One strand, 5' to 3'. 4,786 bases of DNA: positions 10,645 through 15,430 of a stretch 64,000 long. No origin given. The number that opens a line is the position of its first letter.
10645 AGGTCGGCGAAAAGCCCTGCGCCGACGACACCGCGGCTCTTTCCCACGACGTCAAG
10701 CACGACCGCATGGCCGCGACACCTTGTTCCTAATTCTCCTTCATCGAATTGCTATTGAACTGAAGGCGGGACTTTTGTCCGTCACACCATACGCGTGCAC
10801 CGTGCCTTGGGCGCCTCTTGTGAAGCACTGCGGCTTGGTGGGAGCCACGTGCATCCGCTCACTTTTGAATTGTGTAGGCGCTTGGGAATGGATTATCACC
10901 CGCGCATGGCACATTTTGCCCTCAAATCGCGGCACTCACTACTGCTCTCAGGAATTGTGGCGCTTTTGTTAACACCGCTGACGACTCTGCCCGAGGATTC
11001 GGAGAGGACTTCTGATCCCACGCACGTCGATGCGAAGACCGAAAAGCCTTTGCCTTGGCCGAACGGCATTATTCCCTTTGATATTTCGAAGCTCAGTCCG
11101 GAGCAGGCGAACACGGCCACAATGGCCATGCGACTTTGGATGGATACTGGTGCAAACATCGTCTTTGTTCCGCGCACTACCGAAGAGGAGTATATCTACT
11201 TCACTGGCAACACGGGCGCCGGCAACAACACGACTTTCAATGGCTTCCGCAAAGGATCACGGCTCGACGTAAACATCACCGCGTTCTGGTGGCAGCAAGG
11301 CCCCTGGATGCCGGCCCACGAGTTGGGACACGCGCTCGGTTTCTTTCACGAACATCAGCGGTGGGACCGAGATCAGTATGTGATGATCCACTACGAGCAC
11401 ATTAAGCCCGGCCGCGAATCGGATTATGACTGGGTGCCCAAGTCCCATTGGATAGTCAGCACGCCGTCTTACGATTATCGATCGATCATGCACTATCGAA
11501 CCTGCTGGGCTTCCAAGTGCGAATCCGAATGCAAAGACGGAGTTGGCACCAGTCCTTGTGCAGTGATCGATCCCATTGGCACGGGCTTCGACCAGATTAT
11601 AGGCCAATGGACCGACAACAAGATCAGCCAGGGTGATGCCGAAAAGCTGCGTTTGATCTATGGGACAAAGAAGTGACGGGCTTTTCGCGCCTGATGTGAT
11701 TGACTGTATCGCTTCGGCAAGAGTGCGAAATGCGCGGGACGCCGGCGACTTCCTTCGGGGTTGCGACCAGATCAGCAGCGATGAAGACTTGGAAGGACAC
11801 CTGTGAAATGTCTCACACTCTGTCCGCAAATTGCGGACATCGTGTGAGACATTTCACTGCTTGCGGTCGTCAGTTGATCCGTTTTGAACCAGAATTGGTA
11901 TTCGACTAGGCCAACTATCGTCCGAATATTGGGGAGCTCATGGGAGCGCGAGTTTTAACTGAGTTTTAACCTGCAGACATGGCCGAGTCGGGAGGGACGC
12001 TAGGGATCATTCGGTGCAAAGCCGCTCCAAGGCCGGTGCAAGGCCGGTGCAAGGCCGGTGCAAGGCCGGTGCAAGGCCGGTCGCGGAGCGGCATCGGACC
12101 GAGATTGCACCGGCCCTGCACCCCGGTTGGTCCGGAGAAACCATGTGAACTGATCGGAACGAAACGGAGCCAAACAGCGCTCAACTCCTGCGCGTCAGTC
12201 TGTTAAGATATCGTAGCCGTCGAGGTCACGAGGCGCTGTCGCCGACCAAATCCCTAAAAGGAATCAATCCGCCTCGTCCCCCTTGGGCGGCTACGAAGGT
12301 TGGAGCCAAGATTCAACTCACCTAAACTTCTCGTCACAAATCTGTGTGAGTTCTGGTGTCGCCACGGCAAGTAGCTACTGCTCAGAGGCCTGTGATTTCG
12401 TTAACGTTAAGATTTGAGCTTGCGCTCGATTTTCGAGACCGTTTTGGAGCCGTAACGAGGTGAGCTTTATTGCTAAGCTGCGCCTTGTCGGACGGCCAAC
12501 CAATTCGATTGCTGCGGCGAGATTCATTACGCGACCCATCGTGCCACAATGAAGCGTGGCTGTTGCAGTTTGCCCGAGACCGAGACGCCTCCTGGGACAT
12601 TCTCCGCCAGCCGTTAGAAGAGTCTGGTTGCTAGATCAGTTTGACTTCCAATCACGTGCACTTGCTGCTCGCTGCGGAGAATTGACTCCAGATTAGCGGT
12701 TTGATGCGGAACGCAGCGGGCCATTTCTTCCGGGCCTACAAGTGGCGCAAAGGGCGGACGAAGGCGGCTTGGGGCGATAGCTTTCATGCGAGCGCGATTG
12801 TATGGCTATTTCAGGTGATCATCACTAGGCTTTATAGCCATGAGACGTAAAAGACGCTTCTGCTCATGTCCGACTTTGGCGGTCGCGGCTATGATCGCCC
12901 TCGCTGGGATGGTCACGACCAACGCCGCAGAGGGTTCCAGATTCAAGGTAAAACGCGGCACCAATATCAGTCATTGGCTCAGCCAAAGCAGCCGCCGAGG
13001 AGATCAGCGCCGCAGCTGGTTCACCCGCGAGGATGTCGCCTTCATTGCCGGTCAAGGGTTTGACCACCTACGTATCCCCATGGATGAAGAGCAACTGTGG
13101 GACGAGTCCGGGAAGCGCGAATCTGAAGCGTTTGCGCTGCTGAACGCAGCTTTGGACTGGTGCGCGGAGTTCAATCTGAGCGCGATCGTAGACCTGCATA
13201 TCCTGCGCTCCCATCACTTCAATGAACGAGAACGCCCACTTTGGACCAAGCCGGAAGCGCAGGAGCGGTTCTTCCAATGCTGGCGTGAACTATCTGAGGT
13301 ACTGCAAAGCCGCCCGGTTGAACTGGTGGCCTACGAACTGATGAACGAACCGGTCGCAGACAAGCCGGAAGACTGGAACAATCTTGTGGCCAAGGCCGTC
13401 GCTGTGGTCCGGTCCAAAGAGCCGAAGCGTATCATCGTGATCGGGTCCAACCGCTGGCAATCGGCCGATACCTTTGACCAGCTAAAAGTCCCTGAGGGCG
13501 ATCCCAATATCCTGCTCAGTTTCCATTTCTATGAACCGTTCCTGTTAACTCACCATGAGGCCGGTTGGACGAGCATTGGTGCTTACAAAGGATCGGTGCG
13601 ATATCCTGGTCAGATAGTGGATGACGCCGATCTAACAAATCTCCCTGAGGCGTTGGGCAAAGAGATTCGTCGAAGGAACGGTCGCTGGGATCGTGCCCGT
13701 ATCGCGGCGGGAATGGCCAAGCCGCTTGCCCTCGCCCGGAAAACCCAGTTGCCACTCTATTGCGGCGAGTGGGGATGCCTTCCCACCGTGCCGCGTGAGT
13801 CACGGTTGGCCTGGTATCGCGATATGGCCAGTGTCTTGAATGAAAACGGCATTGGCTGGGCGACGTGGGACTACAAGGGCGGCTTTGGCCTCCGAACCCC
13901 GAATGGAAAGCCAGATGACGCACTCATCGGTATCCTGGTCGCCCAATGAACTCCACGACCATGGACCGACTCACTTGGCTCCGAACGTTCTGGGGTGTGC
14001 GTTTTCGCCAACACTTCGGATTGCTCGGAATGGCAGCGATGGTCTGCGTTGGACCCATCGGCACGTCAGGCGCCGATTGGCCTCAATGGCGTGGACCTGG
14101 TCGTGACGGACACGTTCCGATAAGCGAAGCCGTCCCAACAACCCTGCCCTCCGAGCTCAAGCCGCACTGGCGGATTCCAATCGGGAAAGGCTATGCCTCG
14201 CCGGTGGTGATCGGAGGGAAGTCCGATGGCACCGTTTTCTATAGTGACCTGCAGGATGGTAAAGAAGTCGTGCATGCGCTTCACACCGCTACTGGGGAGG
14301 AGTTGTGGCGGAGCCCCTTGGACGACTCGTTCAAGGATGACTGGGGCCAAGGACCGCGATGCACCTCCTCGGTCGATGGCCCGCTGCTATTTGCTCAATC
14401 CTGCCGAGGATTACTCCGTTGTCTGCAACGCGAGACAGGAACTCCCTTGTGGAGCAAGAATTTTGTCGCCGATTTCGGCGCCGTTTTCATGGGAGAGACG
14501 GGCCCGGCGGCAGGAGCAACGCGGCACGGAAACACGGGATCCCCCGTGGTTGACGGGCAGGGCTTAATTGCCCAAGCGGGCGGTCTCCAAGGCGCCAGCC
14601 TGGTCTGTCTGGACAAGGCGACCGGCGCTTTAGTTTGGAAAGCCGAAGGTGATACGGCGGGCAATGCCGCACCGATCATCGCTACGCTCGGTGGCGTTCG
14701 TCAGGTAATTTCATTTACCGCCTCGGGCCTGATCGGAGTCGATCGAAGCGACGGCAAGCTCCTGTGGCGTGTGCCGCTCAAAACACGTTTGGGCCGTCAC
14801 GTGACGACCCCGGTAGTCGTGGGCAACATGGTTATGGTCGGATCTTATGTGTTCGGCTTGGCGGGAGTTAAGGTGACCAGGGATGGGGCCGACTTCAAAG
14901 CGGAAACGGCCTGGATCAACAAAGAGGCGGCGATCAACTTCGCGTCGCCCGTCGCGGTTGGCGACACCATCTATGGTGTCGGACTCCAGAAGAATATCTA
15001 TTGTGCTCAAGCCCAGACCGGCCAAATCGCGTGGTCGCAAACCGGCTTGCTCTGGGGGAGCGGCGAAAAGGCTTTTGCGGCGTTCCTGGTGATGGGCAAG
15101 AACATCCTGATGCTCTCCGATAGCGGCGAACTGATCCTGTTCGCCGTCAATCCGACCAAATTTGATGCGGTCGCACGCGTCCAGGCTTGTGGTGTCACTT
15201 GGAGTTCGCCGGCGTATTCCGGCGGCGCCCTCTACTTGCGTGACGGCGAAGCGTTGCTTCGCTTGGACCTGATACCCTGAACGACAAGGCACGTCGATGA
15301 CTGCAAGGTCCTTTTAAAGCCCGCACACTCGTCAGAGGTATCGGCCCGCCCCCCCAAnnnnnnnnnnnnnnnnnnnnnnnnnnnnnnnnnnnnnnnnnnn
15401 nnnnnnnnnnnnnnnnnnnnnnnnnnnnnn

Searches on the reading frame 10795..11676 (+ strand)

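Call 34: search_protein_families(library=pfam, proteins=[window:10795-11676:+], max_evalue=0.0001)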
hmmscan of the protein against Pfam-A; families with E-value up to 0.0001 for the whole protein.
window:10795-11676:+ (293 aa): 1 family
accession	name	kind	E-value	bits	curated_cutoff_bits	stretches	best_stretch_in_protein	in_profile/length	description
PF01400.30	Astacin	-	4.5e-26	92.1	22.5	1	88-289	2-186/189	Astacin (Peptidase family M12A)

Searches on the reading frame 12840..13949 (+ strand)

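Call 34: search_protein_families(library=pfam, proteins=[window:12840-13949:+], max_evalue=0.0001)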
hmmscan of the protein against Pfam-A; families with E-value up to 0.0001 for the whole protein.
window:12840-13949:+ (369 aa): 1 family
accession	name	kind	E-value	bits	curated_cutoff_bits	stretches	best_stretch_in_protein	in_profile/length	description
PF00150.24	Cellulase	-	4.9e-34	118.5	23.5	1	63-346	24-269/272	Cellulase (glycosyl hydrolase family 5)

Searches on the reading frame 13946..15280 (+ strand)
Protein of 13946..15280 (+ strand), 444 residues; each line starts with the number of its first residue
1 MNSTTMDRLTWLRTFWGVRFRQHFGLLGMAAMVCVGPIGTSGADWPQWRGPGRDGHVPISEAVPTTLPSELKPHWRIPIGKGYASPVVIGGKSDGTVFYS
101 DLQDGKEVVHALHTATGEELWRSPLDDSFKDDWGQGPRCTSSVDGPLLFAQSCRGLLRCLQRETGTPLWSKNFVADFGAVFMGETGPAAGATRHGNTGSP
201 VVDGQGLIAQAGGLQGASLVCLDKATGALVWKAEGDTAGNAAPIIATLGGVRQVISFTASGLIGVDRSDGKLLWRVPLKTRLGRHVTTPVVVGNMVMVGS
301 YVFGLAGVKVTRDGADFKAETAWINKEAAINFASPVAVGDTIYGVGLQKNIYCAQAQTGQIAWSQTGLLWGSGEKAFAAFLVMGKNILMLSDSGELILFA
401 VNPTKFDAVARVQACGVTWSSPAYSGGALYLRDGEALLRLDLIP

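Call 34: search_protein_families(library=pfam, proteins=[window:13946-15280:+], max_evalue=0.0001)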
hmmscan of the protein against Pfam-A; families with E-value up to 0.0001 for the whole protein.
window:13946-15280:+ (444 aa): 3 families
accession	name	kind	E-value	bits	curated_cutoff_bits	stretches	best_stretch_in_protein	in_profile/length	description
PF13360.13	PQQ_2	-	4.7e-27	95.6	27.6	1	106-365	2-233/233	Outer membrane protein assembly factor BamB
PF13570.13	Beta-prop_ACSF4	-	4.6e-11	43.1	133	1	216-430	112-316/329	Beta-alanine-activating enzyme, beta-propeller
PF01011.28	PQQ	-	2.5e-09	36.9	26.7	0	162-245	504-586/595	Glucose/ethanol/alcohol dehydrogenase, beta-propeller domain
